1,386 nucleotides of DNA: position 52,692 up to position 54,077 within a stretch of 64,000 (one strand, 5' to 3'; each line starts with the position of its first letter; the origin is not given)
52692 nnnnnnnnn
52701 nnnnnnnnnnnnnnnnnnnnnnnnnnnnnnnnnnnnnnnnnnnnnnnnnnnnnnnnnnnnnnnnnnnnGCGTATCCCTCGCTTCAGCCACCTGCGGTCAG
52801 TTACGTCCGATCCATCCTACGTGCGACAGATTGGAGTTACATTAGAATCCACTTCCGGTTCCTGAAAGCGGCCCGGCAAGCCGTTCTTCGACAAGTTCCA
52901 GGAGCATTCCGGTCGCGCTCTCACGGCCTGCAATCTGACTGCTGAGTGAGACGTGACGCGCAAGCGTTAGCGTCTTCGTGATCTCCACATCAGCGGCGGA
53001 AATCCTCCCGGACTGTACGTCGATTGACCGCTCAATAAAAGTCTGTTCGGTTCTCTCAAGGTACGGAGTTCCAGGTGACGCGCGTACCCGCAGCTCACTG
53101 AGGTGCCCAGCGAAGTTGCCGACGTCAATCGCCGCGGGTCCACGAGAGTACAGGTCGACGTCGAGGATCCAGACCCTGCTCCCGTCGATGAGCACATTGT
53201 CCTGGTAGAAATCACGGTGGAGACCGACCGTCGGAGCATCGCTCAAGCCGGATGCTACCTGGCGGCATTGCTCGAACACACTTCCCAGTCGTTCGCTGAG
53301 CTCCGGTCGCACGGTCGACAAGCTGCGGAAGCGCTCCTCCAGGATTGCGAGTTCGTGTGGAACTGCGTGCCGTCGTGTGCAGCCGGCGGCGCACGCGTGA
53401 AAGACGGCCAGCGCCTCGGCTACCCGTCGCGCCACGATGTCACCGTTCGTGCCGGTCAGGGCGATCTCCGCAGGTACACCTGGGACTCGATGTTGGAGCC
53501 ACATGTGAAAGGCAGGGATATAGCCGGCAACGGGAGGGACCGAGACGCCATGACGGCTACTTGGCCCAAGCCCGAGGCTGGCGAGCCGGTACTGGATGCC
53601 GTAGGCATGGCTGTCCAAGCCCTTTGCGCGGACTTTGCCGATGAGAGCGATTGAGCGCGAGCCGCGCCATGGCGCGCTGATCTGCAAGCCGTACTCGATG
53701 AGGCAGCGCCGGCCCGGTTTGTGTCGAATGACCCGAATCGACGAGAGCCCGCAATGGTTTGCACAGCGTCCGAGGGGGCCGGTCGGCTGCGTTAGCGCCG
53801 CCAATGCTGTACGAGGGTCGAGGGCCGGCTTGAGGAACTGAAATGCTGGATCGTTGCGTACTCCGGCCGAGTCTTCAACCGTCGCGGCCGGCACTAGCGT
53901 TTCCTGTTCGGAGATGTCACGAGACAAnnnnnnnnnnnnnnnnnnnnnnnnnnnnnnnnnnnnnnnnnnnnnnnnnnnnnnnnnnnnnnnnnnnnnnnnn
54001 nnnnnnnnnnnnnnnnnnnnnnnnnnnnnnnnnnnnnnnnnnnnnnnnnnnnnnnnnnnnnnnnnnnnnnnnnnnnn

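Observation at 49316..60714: Second envelope module: three GT-B glycosyltransferases, an MsbA-type exporter and two kinase-fold proteins, co-directional with the acidic protein and the two-component system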

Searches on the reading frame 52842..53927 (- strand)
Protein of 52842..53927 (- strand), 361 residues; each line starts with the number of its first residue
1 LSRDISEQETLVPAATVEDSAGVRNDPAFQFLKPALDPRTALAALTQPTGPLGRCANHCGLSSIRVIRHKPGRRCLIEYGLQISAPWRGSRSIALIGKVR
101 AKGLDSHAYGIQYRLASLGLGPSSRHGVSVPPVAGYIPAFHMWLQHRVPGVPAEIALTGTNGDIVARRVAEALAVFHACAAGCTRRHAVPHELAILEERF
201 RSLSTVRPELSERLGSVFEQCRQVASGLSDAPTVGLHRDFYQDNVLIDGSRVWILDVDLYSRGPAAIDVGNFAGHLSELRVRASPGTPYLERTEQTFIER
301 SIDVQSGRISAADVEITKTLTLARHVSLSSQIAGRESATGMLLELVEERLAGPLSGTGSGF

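Call 3: search_protein_families(library=pfam, proteins=[window:52842-53927:-], max_evalue=0.01)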
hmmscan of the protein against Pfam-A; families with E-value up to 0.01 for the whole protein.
window:52842-53927:- (361 aa): 1 family
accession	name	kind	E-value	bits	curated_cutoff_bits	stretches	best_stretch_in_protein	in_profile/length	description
PF01636.29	APH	-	7.2e-10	39.5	23.2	1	141-275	71-212/239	Phosphotransferase enzyme family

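Call 4: search_protein_families(library=ncbifam, proteins=[window:52842-53927:-], max_evalue=0.01)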
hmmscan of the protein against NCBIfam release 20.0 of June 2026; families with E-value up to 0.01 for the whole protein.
window:52842-53927:- (361 aa): 4 families
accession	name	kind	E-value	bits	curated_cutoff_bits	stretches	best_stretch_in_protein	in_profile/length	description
NF038156.1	lant_syn_V_LxmK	equivalog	5.6e-06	25.7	315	1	154-276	101-234/347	class V lanthionine synthetase subunit LxmK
NF012160.0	APH_6_Steno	exception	5.9e-05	22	550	1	185-254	108-175/270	APH(6) family putative aminoglycoside O-phosphotransferase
NF012171.0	APH_6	equivalog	0.00018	20.9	325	1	185-254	108-177/270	APH(6)-I family aminoglycoside O-phosphotransferase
NF003558.0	PRK05231.1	equivalog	0.0004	19.4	271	1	167-252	118-206/322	homoserine kinase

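Call 52: search_protein_families(library=padloc, proteins=[window:52842-53927:-], max_evalue=0.001)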
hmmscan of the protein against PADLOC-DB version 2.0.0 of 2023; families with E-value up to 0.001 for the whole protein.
window:52842-53927:- (361 aa): 0 families

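Call 76: search_protein_representatives(protein=window:52842-53927:-)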
Query: 361 residues. Proteins with E-value up to 0.001 (for the whole library): 3160; up to 1e-10: 1259; up to 1e-30: 635. The best 150 are listed.
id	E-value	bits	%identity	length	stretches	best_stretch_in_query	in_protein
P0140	1.2e-229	777.7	100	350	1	12-361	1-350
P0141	5.6e-83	295.3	38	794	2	14-350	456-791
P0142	4.6e-82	292.3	47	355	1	15-355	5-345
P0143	1.3e-81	290.8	39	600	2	16-352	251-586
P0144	2.2e-79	283.4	38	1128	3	15-350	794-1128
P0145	3.3e-79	282.9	38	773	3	15-357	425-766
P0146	7.4e-79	281.7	39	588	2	13-351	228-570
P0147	9.4e-78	278.1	39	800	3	16-351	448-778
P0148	2.2e-77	276.8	39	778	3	12-351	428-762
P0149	3.0e-77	276.4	36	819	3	15-356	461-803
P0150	5.2e-77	275.7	36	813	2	13-351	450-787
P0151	2.5e-76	273.4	38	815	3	17-351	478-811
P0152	2.7e-76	273.3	36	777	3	20-342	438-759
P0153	5.5e-76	272.3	40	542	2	17-357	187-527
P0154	1.0e-75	271.4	35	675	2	3-351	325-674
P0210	1.1e-66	241.7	35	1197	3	12-351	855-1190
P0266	2.5e-61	224.1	36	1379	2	30-351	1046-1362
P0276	1.1e-60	221.9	32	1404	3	23-350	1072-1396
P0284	7.2e-60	219.3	37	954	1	16-350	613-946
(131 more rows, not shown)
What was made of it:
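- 52842..53894 (-): K2: an APH-fold kinase of 350 aa as called (361 aa from the TTG at 53927). It is the core kinase of the cassette. 635 cluster representatives at E<=1e-30, most of them K1-K2 fusions of about 800 aa (call 76).
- Checked: This is exactly P0140 (call 76).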

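Call 77: search_protein_families(library=pfam, proteins=[P0276, P0266, P0210, P0144, P0284, P0141], max_evalue=0.0001)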
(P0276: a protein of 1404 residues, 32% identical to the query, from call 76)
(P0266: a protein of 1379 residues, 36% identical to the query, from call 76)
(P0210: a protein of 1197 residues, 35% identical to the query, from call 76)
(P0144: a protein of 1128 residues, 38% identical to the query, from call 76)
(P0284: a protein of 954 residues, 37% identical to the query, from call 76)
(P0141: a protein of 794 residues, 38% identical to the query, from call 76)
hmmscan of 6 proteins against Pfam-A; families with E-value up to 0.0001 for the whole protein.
P0276 (1404 aa): 5 families
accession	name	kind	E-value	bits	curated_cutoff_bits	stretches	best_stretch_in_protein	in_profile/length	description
PF00664.28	ABC_membrane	-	1.6e-42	146.5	28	1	43-322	7-273/274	ABC transporter transmembrane region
PF00005.33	ABC_tran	-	1.1e-32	114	25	1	385-534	1-137/137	ABC transporter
PF01636.29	APH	-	9.2e-27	94.8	23.2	2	789-986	25-230/239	Phosphotransferase enzyme family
PF02463.25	SMC_N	-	1.5e-05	24.9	40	1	413-578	98-213/220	RecF/RecN/SMC N terminal domain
PF01633.27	Choline_kinase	-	6.3e-05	22.9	29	0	1284-1352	166-243/300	Choline/ethanolamine kinase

P0266 (1379 aa): 5 families
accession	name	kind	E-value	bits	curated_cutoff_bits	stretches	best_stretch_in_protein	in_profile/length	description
PF00664.28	ABC_membrane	-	9.3e-38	130.9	28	1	37-317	6-274/274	ABC transporter transmembrane region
PF00005.33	ABC_tran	-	1.3e-31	110.4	25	1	379-528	1-137/137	ABC transporter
PF01636.29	APH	-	4.5e-31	108.9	23.2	2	786-963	38-225/239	Phosphotransferase enzyme family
PF13304.12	AAA_21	-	1.4e-09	38.9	27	0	501-558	239-300/304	AAA domain, putative AbiEii toxin, Type IV TA system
PF02463.25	SMC_N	-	2e-06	27.8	40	0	499-571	136-212/220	RecF/RecN/SMC N terminal domain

P0210 (1197 aa): 6 families
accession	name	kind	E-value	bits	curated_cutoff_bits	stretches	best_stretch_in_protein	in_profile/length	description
PF13692.12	Glyco_trans_1_4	-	1.2e-27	97.3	27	1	203-348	2-140/142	Glycosyl transferases group 1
PF00534.26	Glycos_transf_1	-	1.9e-23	83.3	26.4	1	200-363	13-171/172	Glycosyl transferases group 1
PF01636.29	APH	-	1.1e-20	74.9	23.2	2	625-767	66-211/239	Phosphotransferase enzyme family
PF13439.12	Glyco_transf_4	-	2.1e-10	41.3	28.5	1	19-186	3-168/170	Glycosyltransferase Family 4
PF13579.12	Glyco_trans_4_4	-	1.3e-09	39.1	29.7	1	19-183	2-158/158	Glycosyl transferase 4-like domain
PF13524.12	Glyco_trans_1_2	-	3e-09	37.4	25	1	234-379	15-143/144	Glycosyl transferase-like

P0144 (1128 aa): 3 families
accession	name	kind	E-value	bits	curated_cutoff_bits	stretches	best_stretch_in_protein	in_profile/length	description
PF13469.12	Sulfotransfer_3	-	9.5e-36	124.5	27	1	15-238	1-215/216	Sulfotransferase family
PF01636.29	APH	-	1.2e-26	94.4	23.2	2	504-702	19-220/239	Phosphotransferase enzyme family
PF00685.33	Sulfotransfer_1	-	3.1e-10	40.3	22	1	17-243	4-189/255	Sulfotransferase domain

P0284 (954 aa): 5 families
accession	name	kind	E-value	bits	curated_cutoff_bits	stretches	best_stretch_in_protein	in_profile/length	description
PF00664.28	ABC_membrane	-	6.2e-36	124.9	28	1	36-312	5-268/274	ABC transporter transmembrane region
PF00005.33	ABC_tran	-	5.2e-30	105.3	25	1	380-528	1-136/137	ABC transporter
PF01636.29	APH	-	5.9e-13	49.6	23.2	1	725-870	52-210/239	Phosphotransferase enzyme family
PF02463.25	SMC_N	-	8e-06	25.9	40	1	407-569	97-209/220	RecF/RecN/SMC N terminal domain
PF13191.12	AAA_16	-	5.9e-05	24.1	32.6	0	391-564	25-146/167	AAA ATPase domain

P0141 (794 aa): 1 family
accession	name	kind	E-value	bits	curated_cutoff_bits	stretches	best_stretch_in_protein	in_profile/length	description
PF01636.29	APH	-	8.7e-18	65.4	23.2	1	230-363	69-209/239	Phosphotransferase enzyme family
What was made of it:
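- ABC-K1-K2, ABC-K2, GT4-K1-K2 and sulfotransferase-K1-K2 proteins also exist (calls 76, 77). Kinase-exporter fusions place phosphorylation at the membrane (call 77).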

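Call 79: search_protein_families(library=pfam, proteins=[window:52842-53894:-], max_evalue=10)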
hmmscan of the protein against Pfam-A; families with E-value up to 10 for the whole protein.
window:52842-53894:- (350 aa): 2 families
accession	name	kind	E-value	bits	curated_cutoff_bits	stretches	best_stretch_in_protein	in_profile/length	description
PF01636.29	APH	-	6.7e-10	39.6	23.2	1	130-264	71-212/239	Phosphotransferase enzyme family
PF19974.5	TCAD9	-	0.08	12.5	40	1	149-245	244-320/429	Ternary complex associated domain 9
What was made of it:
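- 52842..53894 (-): Pfam APH, 39.6 bits (calls 3, 79).
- On Kdo/WaaP lipopolysaccharide kinase family (Pfam PF06293): There is no Kdo/WaaP row even at E<=10 (calls 3, 79).
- On Specific APH subfamilies (APH(3'), Mph, viomycin/capreomycin phosphotransferase, thiamine kinase, homoserine kinase II, LxmK, fructosamine kinase, maltokinase): There is no fructosamine-kinase or Mak_N_cap hit (calls 4, 79).
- Closest known: LPS inner-core assembly and flipping in Gammaproteobacteria. Different: K1 and K2 are Pfam APH, not Kdo/WaaP (calls 3, 79).
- The kinases are not in the Kdo/WaaP family (calls 3, 79).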
